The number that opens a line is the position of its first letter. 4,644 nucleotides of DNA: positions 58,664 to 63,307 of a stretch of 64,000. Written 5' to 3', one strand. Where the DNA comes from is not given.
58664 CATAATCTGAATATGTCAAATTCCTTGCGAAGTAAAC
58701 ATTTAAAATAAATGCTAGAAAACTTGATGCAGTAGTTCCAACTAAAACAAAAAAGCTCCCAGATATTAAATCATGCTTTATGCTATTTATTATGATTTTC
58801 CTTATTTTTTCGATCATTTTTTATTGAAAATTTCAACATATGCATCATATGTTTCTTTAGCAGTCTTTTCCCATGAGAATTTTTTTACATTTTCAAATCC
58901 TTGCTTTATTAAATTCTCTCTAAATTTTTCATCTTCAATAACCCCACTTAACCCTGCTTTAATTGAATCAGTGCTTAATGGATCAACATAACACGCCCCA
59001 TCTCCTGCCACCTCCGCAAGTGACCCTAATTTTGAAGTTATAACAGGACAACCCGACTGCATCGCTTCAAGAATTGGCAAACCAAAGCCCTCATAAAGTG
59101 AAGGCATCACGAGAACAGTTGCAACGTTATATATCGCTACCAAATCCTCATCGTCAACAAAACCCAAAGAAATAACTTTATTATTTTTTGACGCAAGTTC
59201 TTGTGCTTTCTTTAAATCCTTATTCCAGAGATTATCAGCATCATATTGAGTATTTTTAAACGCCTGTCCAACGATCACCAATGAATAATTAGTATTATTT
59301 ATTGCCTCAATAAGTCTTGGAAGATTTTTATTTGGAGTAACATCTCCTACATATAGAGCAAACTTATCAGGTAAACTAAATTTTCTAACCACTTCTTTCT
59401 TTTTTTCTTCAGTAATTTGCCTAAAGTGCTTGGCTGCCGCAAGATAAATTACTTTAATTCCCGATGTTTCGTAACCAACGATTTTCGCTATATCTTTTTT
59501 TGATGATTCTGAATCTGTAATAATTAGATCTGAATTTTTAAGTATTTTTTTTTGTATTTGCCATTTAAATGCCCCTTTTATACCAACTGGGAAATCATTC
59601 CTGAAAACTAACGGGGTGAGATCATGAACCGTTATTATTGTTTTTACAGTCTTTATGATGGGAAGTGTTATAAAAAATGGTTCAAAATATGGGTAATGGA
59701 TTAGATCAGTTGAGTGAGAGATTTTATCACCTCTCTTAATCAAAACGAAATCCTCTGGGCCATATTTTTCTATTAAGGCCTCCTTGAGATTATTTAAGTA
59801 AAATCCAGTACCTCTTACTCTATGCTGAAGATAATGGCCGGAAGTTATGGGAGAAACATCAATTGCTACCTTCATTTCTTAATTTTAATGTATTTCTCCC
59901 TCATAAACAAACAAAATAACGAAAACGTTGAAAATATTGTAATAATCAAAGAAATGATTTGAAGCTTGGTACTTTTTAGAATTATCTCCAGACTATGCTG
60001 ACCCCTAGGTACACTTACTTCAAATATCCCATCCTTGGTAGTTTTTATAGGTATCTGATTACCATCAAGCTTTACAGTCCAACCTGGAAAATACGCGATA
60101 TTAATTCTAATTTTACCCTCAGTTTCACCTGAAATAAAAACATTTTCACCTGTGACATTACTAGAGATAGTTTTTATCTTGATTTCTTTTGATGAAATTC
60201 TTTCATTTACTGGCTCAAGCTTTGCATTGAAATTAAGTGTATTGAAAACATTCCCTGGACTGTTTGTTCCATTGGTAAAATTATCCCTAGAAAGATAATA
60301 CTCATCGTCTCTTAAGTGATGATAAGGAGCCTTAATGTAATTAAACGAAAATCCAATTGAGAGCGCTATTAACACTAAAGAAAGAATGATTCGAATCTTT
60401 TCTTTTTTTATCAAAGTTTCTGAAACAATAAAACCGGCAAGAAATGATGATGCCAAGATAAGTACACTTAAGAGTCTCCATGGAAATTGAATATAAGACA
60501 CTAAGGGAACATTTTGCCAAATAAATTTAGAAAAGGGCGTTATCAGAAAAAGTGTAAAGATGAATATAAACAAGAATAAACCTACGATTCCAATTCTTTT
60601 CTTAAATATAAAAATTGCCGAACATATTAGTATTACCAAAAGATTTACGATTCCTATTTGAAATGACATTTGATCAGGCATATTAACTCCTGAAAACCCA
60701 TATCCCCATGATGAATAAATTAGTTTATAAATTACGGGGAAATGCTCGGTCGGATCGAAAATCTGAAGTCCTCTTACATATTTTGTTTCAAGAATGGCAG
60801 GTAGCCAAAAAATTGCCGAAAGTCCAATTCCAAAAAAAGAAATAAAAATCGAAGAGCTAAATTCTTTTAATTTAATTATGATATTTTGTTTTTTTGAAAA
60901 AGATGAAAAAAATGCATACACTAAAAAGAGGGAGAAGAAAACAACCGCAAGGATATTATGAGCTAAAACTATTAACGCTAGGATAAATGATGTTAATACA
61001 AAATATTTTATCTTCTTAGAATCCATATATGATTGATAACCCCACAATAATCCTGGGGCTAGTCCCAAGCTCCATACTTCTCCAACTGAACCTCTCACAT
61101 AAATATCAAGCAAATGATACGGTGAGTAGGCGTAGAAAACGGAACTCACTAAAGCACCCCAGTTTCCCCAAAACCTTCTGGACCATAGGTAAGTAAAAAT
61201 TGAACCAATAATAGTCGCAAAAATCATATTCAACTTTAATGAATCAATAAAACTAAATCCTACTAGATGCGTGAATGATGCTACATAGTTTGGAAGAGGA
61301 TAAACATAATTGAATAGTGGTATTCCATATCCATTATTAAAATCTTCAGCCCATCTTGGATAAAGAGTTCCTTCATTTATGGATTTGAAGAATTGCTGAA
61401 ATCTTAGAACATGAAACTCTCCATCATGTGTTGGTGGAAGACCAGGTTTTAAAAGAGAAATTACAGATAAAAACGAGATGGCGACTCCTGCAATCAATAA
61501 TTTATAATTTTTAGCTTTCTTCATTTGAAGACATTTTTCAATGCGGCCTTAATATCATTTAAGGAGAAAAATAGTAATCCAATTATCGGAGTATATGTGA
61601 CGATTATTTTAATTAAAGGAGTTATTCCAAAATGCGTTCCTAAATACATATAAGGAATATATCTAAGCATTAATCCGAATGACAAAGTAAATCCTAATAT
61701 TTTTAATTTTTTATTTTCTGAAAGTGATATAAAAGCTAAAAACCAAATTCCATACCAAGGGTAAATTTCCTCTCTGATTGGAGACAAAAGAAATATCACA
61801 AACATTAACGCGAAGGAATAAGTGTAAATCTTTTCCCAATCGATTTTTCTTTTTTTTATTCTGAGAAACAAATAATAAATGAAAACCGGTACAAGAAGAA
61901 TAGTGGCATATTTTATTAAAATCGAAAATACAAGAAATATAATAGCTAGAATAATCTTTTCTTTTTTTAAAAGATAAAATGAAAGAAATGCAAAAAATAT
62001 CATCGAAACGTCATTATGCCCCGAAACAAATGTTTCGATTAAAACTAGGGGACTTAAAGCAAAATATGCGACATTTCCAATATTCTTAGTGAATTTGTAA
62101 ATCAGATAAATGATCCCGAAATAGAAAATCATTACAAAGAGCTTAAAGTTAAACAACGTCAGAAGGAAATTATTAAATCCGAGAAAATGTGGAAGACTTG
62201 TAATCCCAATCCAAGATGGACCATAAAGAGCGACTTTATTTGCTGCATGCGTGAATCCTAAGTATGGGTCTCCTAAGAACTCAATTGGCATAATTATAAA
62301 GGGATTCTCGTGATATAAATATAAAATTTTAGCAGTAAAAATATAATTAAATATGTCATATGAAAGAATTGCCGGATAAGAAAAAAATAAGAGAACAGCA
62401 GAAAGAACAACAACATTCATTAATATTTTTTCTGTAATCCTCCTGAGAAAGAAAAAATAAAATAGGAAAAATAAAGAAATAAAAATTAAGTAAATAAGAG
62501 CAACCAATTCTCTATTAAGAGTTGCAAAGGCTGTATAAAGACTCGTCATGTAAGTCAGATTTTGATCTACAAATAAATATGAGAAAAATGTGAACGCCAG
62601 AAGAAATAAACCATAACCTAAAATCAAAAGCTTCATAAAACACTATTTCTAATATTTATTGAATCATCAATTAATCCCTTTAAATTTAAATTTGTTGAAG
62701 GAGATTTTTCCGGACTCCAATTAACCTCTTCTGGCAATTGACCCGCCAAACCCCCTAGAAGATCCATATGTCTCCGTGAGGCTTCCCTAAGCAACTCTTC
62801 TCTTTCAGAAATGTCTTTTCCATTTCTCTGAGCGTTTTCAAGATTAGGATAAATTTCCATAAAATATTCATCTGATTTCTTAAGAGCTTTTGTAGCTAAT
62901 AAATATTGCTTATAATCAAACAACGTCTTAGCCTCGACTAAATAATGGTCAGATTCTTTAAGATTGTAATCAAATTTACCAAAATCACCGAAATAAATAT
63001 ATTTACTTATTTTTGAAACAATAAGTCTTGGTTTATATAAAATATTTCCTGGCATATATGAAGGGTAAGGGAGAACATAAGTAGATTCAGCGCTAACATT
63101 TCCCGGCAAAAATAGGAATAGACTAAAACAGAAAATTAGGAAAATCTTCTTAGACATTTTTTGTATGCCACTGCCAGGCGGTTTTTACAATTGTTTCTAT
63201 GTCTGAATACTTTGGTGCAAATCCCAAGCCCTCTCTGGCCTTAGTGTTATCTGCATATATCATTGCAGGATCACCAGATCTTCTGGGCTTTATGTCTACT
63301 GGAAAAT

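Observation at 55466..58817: Three-gene extracytoplasmic glycosylation module: Wzx-type flippase, DPM-synthase-like GT2, PMT/ArnT-like GT-C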

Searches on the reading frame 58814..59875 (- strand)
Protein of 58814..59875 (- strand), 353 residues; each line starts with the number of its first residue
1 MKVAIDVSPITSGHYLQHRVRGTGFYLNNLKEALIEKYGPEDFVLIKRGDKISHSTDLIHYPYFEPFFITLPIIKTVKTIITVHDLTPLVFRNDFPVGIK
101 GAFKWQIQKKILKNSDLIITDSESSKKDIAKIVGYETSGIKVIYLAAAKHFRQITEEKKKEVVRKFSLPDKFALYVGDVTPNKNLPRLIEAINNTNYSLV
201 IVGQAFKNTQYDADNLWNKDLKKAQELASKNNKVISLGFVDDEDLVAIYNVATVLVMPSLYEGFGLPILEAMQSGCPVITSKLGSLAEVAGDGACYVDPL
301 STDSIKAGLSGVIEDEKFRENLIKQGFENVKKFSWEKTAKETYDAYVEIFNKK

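Call 3: search_protein_families(library=pfam, proteins=[window:58814-59875:-], max_evalue=0.01)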
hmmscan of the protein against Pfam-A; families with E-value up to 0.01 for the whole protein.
window:58814-59875:- (353 aa): 6 families
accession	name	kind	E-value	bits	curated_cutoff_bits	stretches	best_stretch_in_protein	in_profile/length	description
PF00534.26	Glycos_transf_1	-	2e-32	112.5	26.4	1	165-327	10-170/172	Glycosyl transferases group 1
PF13692.12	Glyco_trans_1_4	-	1.7e-22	80.7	27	1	173-315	4-142/142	Glycosyl transferases group 1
PF13439.12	Glyco_transf_4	-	2.3e-08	34.7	28.5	1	55-144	72-163/170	Glycosyltransferase Family 4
PF20706.3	GT4-conflict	-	1e-07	31.7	26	1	222-283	250-313/385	Family 4 Glycosyltransferase in conflict systems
PF13524.12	Glyco_trans_1_2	-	0.00028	21.3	25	1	187-340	4-140/144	Glycosyl transferase-like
PF00565.23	SNase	-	0.00063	20.6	21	0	145-233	23-102/107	Staphylococcal nuclease homologue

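Call 4: search_protein_families(library=ncbifam, proteins=[window:58814-59875:-], max_evalue=0.01)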
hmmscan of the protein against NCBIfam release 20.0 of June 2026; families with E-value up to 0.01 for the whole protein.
window:58814-59875:- (353 aa): 41 families (the best 25 are shown)
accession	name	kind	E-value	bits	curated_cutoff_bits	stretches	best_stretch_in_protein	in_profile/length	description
TIGR04047.1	MSMEG_0565_glyc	hypoth_equivalog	1e-29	103.8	259.85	1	106-347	130-372/373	MSMEG_0565 family glycosyltransferase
TIGR02149.1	glgA_Coryne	subfamily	3.6e-26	92.2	302.4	1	75-349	105-390/391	glycogen synthase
TIGR03449.1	mycothiol_MshA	equivalog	7.2e-19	68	462.5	1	106-349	156-403/406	D-inositol-3-phosphate glycosyltransferase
TIGR04157.1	glyco_rSAM_CFB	subfamily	3.9e-18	65.6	400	1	105-297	160-346/406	TIGR04157 family glycosyltransferase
NF038295.1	EPS_HpsP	equivalog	2e-17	63.3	550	1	155-349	190-387/388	hormogonium polysaccharide biosynthesis glycosyltransferase HpsP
NF041010.1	glycosy_Agl16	equivalog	4.6e-17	61.9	575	1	76-348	94-350/352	glycosylation protein Agl16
NF012028.0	PRK15484.1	subfamily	8.2e-16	58.1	618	1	156-342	181-371/380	lipopolysaccharide N-acetylglucosaminyltransferase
NF047684.1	TeichurnBiosyTuaC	equivalog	2.2e-15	56.5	550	1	107-350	157-390/391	teichuronic acid biosynthesis protein TuaC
TIGR03999.1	thiol_BshA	equivalog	3.3e-14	52.6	273.7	1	98-348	129-372/375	N-acetyl-alpha-D-glucosaminyl L-malate synthase BshA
NF046085.1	XrtY_assoc_Gly1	equivalog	8.7e-14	51.1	400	1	97-350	144-385/387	XrtY-associated glycosyltransferase XYAG1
NF050063.1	ProtGlycPglJ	equivalog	1e-13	51.2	500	1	99-341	129-358/363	N-acetylgalactosamine-N,N'-diacetylbacillosaminyl-diphospho-undecaprenol 4-alpha-N-acetylgalactosaminyltransferase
NF049987.1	DaglGlyslTfaseDgs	equivalog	1.5e-12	47.1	500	1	86-352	72-330/332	processive diacylglycerol alpha-glucosyltransferase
NF053787.1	GlcN_PG_synth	equivalog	4.2e-12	45.6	480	1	157-349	182-359/361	N-acetylglucosaminyl phosphatidylglycerol synthase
NF041876.1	EPS_EpsE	equivalog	4.7e-10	39.3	400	1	216-340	260-387/389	exopolysaccharide biosynthesis GT4 family glycosyltransferase EpsE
TIGR03088.1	stp2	hypoth_equivalog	5.2e-10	38.9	409.05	1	242-346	263-370/374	TIGR03088 family PEP-CTERM/XrtA system glycosyltransferase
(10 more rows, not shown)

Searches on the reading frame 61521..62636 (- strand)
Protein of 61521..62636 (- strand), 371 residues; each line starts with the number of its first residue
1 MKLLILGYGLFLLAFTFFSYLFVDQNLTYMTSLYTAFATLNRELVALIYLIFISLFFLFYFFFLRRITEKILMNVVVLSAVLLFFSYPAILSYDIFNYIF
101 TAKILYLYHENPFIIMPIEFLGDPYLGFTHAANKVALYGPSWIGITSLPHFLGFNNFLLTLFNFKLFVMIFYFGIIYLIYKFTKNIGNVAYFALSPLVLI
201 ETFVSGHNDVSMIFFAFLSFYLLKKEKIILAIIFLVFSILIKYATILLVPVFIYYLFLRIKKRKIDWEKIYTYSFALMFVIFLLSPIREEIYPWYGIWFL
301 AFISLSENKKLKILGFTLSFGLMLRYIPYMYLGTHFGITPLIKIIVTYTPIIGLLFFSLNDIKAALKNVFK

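Call 3: search_protein_families(library=pfam, proteins=[window:61521-62636:-], max_evalue=0.01)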
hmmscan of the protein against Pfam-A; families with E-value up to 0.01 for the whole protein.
window:61521-62636:- (371 aa): 0 families

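Call 4: search_protein_families(library=ncbifam, proteins=[window:61521-62636:-], max_evalue=0.01)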
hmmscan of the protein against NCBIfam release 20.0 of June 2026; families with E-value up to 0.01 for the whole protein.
window:61521-62636:- (371 aa): 1 family
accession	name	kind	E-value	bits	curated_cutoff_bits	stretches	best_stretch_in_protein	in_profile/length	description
NF046093.1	AZOBR_p60025_fam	subfamily_domain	0.0054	16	150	1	151-278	105-228/232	AZOBR_p60025 family cell surface glycopolymer formation protein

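Call 48: search_protein_families(library=pfam, proteins=[window:61521-62636:-], max_evalue=5)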
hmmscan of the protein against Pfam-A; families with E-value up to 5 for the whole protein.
window:61521-62636:- (371 aa): 2 families
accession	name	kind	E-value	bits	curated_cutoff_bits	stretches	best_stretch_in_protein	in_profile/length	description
PF13064.11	DUF3927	-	0.052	14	25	1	225-246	3-25/53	Protein of unknown function (DUF3927)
PF25258.1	DUF7859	-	0.071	13.5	27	1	11-29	21-39/49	Family of unknown function (DUF7859)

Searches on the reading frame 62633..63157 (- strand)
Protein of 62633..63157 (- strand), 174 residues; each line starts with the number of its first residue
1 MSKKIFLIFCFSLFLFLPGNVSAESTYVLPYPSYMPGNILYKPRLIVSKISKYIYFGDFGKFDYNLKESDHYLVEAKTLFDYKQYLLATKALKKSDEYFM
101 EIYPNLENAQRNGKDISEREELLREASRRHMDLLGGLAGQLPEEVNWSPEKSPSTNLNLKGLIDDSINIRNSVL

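Call 9: search_protein_families(library=pfam, proteins=[window:62633-63157:-], max_evalue=0.001)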
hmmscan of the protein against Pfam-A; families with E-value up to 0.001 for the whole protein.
window:62633-63157:- (174 aa): 1 family
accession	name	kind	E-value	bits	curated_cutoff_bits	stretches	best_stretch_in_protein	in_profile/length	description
PF18915.5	DUF5667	-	0.00021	22.1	27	1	35-122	3-95/99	Domain of unknown function (DUF5667)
